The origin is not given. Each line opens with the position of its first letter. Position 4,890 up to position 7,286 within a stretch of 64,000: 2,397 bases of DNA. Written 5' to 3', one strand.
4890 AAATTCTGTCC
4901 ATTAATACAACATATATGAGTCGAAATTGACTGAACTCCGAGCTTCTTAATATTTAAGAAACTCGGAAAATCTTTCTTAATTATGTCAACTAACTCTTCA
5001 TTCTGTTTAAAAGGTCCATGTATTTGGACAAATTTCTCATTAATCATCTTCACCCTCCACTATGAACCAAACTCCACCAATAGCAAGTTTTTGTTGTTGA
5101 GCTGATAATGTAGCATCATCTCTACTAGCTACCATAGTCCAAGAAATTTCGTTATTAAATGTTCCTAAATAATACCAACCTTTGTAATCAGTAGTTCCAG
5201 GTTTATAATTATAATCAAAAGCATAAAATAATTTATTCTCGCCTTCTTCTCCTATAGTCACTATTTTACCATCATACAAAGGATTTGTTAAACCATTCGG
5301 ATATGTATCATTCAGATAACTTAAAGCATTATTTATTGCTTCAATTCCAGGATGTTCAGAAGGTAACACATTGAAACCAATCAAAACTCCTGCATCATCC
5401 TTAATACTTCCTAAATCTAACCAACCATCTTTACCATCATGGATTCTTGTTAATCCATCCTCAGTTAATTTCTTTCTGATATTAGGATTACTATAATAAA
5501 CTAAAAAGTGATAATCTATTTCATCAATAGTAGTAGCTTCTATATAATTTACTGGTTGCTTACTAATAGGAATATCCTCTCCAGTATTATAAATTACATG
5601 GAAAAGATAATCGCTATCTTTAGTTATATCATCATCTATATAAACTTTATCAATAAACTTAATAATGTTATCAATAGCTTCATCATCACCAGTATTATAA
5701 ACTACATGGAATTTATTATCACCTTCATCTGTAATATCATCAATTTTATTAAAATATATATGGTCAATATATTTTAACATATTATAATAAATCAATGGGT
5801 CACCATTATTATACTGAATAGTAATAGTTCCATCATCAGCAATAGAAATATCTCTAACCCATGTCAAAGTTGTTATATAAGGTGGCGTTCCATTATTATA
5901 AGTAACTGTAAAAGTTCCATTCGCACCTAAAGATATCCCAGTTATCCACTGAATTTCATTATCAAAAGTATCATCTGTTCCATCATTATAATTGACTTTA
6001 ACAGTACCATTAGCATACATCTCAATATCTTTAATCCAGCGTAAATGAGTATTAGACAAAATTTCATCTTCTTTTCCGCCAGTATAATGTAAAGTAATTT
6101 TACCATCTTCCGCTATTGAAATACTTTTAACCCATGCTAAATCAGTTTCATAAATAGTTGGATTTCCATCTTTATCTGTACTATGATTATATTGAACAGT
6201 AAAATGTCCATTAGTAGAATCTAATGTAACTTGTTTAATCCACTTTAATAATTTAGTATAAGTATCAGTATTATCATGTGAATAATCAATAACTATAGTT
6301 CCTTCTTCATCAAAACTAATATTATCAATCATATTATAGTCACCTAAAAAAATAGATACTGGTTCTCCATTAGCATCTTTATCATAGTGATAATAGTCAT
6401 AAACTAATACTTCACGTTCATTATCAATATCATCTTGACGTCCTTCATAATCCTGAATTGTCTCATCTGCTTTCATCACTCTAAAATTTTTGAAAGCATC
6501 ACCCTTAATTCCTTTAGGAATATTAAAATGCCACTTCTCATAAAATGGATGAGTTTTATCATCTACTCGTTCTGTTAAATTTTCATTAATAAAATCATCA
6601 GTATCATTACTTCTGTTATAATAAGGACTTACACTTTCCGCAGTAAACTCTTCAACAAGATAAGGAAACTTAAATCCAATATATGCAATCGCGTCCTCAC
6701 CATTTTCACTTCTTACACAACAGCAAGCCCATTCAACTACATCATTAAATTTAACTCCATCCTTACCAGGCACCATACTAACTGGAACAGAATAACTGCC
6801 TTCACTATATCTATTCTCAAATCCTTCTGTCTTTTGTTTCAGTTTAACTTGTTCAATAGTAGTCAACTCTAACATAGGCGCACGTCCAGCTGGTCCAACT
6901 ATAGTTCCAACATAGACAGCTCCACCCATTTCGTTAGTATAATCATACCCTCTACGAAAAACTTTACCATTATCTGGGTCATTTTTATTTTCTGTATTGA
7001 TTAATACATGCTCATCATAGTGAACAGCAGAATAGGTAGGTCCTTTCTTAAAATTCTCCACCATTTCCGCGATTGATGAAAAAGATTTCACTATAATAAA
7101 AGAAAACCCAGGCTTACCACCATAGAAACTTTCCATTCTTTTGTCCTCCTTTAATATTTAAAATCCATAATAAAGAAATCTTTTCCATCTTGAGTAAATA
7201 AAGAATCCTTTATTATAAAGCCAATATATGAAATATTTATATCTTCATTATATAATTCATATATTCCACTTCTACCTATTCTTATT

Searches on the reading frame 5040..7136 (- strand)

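Call 12: search_protein_families(library=phrogs, proteins=[window:5040-7136:-], max_evalue=0.00001)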
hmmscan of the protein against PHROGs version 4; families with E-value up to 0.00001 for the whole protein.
window:5040-7136:- (698 aa): 0 families

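Call 13: search_protein_families(library=pfam, proteins=[window:5040-7136:-], max_evalue=0.001)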
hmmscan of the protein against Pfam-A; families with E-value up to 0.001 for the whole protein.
window:5040-7136:- (698 aa): 1 family
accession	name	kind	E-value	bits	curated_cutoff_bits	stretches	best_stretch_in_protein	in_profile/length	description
PF18938.6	aRib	-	1.3e-07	31.8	27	0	362-393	34-64/71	Atypical Rib domain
